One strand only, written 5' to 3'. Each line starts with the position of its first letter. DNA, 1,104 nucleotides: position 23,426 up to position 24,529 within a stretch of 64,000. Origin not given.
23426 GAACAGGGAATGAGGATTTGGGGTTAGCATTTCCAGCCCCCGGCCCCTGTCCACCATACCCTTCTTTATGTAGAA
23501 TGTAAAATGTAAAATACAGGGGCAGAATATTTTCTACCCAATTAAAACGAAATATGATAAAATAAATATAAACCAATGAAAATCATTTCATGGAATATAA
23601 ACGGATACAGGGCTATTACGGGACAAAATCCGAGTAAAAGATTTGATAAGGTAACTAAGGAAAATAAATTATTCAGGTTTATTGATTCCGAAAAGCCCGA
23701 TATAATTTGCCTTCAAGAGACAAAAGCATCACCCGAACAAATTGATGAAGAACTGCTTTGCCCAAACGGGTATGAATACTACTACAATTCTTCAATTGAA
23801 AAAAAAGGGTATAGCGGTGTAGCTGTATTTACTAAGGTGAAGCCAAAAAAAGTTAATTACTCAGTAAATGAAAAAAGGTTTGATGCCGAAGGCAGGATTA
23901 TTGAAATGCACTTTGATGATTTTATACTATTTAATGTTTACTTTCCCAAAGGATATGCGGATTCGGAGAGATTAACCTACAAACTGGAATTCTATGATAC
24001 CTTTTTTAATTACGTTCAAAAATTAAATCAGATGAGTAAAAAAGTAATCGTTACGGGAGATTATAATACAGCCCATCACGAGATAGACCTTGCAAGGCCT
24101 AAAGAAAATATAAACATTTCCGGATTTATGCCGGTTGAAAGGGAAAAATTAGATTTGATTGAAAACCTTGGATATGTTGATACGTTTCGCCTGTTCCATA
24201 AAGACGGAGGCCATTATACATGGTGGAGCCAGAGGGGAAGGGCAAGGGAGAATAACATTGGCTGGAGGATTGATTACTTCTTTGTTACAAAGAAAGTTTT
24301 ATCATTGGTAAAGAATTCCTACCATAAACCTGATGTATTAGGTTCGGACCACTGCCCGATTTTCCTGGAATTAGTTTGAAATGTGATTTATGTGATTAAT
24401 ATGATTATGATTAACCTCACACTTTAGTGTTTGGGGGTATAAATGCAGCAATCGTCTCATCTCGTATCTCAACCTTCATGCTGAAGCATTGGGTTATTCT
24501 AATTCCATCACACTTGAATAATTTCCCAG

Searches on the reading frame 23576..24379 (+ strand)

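Call 89: search_protein_families(library=pfam, proteins=[window:23576-24379:+], max_evalue=0.01)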
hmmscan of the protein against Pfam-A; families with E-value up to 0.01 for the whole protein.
window:23576-24379:+ (267 aa): 2 families
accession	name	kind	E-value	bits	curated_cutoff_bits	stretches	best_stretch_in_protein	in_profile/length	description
PF03372.29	Exo_endo_phos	-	2.3e-33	116.2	24.5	1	4-259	1-225/225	Endonuclease/Exonuclease/phosphatase family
PF14529.12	Exo_endo_phos_2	-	5.6e-05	23.4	27.4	1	118-263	3-117/117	Endonuclease-reverse transcriptase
